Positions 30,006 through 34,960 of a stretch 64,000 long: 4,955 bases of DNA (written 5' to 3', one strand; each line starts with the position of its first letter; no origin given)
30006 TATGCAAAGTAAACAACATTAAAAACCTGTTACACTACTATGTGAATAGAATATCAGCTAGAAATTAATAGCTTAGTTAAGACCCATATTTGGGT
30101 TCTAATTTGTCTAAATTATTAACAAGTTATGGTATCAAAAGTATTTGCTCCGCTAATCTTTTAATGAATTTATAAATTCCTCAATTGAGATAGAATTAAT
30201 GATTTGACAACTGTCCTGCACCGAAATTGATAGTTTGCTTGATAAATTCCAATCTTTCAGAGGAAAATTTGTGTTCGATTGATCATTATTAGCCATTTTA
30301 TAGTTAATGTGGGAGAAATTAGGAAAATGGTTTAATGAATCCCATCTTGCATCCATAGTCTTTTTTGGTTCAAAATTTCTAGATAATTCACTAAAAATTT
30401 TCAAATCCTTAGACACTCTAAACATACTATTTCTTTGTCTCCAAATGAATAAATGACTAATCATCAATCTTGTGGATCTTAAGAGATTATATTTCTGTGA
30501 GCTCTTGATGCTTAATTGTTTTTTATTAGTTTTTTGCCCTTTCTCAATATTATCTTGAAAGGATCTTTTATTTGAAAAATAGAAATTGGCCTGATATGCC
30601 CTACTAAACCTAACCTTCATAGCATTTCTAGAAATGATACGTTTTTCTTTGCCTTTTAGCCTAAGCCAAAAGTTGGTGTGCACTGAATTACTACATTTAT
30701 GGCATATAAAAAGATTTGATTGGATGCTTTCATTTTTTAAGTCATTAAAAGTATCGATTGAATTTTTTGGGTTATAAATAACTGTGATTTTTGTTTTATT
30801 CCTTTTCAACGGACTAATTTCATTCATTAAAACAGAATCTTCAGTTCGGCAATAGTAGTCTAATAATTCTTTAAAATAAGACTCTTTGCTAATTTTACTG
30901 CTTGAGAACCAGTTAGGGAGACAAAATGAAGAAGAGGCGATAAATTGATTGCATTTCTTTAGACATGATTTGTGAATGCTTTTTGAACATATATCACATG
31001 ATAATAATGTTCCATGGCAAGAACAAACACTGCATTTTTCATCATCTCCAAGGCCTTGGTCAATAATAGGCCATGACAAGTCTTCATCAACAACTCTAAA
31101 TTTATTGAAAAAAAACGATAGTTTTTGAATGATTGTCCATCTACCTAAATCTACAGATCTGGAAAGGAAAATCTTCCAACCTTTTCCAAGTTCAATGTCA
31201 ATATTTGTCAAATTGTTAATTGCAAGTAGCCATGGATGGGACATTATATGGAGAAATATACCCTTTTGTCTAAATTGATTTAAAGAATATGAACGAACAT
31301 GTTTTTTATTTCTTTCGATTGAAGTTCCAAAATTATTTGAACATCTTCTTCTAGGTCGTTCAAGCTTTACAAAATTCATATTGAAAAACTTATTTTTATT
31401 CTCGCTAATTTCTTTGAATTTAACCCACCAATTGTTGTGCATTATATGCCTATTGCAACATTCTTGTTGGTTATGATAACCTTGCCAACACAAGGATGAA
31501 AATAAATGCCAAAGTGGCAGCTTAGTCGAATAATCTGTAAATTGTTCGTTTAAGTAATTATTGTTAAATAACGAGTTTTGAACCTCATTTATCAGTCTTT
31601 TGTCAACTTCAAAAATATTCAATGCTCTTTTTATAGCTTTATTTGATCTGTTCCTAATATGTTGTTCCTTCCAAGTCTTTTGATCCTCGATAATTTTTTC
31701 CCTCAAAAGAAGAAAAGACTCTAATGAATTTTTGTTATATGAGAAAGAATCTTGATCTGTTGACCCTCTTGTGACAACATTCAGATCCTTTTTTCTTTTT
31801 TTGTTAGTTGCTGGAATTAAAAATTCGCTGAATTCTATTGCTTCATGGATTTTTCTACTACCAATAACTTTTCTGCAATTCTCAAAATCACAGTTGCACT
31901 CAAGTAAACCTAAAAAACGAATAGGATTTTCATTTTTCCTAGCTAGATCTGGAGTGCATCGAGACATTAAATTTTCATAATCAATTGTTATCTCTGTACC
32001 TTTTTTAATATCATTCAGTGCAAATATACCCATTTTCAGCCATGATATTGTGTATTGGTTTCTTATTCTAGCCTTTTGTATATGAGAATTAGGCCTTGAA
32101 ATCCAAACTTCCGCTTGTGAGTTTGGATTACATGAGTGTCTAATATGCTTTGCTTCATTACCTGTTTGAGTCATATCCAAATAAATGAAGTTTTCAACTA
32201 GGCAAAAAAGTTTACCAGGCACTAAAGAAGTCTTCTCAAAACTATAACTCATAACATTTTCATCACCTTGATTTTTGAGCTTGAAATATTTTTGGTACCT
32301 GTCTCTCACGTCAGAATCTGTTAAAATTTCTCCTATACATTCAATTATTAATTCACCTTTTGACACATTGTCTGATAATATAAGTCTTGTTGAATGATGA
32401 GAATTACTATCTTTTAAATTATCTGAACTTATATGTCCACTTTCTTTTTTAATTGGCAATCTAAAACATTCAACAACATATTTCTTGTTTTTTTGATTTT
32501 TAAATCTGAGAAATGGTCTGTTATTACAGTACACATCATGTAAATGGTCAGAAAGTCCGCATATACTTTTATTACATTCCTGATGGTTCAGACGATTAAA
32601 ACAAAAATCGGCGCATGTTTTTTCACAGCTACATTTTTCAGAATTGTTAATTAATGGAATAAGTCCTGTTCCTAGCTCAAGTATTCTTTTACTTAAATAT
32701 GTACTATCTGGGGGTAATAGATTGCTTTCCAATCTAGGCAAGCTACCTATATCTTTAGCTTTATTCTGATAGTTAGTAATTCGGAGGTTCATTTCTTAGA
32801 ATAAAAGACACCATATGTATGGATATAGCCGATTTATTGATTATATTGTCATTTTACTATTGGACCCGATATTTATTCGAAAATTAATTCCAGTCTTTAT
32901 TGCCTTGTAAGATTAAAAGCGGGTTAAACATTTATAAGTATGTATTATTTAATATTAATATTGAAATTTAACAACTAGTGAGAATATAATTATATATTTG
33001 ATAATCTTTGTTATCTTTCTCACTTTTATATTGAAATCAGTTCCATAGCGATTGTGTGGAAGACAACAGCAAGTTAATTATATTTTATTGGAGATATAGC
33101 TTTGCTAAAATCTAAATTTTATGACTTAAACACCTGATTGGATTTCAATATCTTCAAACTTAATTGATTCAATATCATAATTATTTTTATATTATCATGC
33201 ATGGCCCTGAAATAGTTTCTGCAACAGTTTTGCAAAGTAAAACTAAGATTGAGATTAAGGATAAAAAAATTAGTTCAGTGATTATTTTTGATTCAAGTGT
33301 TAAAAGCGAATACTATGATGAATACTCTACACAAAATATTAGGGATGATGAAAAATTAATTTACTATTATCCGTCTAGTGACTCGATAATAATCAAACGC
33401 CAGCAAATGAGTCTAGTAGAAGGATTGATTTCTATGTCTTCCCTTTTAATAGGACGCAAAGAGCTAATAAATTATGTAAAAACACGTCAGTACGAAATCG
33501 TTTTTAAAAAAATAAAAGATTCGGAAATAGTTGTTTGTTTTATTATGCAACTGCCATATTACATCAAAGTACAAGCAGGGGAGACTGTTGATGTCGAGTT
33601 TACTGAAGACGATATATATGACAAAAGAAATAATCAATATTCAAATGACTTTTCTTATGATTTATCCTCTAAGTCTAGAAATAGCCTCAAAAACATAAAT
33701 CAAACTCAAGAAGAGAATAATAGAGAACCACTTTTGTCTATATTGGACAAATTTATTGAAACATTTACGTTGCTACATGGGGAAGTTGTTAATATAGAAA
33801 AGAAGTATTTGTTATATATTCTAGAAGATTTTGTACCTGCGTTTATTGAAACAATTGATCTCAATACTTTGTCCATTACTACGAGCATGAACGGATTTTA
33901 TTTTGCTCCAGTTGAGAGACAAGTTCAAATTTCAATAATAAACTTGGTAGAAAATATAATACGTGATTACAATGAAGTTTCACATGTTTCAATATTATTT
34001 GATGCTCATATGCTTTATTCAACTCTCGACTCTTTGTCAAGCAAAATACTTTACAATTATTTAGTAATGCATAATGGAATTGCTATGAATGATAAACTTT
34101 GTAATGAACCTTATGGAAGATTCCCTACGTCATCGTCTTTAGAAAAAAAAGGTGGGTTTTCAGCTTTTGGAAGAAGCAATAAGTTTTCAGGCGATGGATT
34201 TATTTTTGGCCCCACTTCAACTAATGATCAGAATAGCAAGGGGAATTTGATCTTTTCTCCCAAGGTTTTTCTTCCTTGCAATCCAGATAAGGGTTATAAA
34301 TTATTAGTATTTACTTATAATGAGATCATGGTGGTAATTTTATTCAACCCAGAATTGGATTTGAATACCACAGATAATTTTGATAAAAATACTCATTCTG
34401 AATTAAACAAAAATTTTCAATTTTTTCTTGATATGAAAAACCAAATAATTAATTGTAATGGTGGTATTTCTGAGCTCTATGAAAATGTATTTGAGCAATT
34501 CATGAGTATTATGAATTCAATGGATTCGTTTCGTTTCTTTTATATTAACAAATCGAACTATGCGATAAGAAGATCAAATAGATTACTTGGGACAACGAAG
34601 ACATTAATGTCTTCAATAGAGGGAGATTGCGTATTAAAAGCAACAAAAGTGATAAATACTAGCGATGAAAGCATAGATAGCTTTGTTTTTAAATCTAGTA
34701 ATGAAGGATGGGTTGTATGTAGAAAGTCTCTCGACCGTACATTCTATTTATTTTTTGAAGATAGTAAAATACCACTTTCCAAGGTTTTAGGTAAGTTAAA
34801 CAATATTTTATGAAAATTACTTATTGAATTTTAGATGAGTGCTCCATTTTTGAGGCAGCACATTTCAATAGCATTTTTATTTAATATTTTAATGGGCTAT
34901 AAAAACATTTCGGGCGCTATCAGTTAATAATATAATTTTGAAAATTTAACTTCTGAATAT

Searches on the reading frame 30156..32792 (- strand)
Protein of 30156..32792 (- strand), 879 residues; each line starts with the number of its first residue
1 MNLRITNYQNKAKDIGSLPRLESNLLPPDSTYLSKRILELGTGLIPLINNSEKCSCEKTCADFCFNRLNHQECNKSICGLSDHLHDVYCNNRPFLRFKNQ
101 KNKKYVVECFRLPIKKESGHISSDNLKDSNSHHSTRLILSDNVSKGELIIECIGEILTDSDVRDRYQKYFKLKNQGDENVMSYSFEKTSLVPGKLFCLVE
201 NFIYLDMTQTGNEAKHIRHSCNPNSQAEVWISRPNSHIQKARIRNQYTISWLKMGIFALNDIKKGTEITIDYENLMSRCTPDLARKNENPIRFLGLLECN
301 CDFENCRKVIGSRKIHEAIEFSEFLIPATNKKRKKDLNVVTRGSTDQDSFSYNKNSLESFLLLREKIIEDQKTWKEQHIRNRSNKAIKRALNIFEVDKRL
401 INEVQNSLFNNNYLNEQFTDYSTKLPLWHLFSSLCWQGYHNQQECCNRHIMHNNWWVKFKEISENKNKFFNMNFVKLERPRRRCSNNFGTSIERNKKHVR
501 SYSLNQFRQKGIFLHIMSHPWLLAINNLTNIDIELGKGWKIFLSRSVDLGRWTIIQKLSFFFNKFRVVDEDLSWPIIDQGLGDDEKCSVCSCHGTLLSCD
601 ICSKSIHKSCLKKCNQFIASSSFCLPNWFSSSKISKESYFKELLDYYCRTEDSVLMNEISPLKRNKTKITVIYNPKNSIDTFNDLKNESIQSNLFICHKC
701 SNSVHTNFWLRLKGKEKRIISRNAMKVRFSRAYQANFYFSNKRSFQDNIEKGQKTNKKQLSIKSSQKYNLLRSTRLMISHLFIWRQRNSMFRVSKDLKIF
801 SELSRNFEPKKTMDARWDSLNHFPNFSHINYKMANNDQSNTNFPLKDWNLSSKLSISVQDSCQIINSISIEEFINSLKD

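Call 31: search_protein_families(library=pfam, proteins=[window:30156-32792:-], max_evalue=0.001)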
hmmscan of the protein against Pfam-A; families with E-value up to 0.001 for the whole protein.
window:30156-32792:- (879 aa): 1 family
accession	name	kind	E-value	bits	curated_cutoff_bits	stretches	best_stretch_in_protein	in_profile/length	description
PF00856.33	SET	-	1.1e-12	48.7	22.4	1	140-272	7-104/105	SET domain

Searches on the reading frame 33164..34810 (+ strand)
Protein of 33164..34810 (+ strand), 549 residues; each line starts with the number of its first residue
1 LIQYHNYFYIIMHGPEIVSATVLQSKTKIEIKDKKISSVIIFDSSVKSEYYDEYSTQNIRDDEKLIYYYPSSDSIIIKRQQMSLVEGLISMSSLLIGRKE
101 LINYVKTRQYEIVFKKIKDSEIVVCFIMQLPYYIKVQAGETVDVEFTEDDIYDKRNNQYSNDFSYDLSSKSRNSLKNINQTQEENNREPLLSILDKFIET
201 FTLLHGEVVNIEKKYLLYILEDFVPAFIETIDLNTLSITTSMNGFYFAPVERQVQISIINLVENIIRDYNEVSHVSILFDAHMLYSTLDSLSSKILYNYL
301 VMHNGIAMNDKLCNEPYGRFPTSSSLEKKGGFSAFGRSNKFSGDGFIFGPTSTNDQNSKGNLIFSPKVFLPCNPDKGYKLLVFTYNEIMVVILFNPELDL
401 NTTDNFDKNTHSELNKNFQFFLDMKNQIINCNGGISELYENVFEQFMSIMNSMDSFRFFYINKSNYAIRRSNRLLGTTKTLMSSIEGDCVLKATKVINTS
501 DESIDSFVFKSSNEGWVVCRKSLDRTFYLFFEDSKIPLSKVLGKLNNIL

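Call 31: search_protein_families(library=pfam, proteins=[window:33164-34810:+], max_evalue=0.001)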
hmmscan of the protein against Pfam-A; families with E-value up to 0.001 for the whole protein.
window:33164-34810:+ (549 aa): 2 families
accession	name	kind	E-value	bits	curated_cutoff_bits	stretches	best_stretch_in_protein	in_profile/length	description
PF19033.6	Intu_longin_3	-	8e-05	23.2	27.1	1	455-538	4-88/98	Intu longin-like domain 3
PF19031.6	Intu_longin_1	-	0.00067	20.3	23.7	0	54-125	11-83/112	First Longin domain of INTU, CCZ1 and HPS4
